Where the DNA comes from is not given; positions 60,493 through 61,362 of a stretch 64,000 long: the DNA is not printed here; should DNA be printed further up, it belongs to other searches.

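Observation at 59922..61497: Two ferritin-like proteins, one fused to a second carrier domain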

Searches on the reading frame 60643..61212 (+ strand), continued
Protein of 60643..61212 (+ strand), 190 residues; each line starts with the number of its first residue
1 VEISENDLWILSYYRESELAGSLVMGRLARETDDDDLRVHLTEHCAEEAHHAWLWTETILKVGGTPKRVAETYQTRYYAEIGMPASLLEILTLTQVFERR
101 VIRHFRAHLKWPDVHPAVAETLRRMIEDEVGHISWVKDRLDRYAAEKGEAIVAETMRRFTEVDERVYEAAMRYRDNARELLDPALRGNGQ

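Call 74: find_encoding_contigs(protein=P0199, flank=10000, max_places=2)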
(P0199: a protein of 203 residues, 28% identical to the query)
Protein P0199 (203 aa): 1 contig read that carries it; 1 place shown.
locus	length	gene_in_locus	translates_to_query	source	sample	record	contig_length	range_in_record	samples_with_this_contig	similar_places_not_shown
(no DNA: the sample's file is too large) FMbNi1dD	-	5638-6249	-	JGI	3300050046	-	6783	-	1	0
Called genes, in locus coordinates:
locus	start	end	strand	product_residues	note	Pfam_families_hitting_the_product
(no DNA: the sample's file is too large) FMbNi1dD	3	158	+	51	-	?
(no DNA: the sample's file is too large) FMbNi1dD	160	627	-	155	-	-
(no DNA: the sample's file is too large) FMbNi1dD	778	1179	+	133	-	PF00903:Glyoxalase, PF06983:3-dmu-9_3-mt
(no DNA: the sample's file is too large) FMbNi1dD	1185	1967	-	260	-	PF13387:Lnb_N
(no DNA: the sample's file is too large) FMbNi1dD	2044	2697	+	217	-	-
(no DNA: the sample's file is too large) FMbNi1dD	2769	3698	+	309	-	PF01370:Epimerase, PF04321:RmlD_sub_bind (weak), PF13460:NAD_binding_10, PF07993:NAD_binding_4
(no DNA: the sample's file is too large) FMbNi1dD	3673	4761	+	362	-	PF11899:DUF3419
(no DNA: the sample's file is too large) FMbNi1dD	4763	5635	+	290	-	PF01040:UbiA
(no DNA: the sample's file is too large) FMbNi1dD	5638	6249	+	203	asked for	-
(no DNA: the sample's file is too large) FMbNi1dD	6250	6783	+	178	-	?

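Call 76: find_encoding_contigs(protein=P0453, flank=10000, max_places=1)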
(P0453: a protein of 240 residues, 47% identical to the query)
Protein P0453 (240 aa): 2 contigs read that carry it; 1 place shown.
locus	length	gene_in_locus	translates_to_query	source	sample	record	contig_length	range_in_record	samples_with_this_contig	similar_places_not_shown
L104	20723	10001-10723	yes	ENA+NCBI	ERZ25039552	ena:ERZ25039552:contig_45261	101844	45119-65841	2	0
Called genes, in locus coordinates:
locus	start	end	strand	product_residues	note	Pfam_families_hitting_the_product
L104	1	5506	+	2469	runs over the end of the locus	PF13632:Glyco_trans_2_3 (faint), PF10091:Glycoamylase, PF06165:GH94_b-supersand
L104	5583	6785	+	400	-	PF17167:Glyco_hydro_94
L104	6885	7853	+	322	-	PF08541:ACP_syn_III_C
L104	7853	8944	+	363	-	PF01073:3Beta_HSD, PF01370:Epimerase, PF04321:RmlD_sub_bind, PF07993:NAD_binding_4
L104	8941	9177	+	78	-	PF00550:PP-binding (weak)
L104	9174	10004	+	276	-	PF00587:tRNA-synt_2b (weak)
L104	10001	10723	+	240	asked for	-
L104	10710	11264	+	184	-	-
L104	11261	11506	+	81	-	PF00550:PP-binding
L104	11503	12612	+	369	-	PF02771:Acyl-CoA_dh_N, PF02770:Acyl-CoA_dh_M, PF00441:Acyl-CoA_dh_1, PF08028:Acyl-CoA_dh_2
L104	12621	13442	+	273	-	PF12147:Methyltransf_20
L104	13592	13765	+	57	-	-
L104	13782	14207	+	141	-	PF10604:Polyketide_cyc2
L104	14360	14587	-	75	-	-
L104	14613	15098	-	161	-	-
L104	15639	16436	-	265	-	PF14023:Bestrophin-like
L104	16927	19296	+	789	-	PF00884:Sulfatase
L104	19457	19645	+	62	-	-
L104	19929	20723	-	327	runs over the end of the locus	PF23023:Anti-Pycsar_Apyc1, PF00753:Lactamase_B, PF12706:Lactamase_B_2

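Call 77: search_dna_similar(query=window:60643-61212:+, collection=plasmids, mode=protein, max_evalue=0.001, max_rows=15)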
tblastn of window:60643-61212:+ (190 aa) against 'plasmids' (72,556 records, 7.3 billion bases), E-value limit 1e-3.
Records with a match: 2; places in all: 2; records where one place covers at least 80% of the query: 0.
Best place of each record, by identity: <60% 2.
By first word of the organism name: Novosphingobium 2.
By predicted mobility (MOB-suite, as given by PLSDB): conjugative 2.
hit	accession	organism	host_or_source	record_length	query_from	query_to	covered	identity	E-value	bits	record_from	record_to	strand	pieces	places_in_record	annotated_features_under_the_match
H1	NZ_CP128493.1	Novosphingobium resinovorum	pure cell culture,soil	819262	43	140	52%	30.3%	4e-4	47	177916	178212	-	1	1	ferritin-like domain-containing protein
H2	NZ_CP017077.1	Novosphingobium resinovorum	single cell,soil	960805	43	140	52%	30.3%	4e-4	47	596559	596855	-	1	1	ferritin-like domain-containing protein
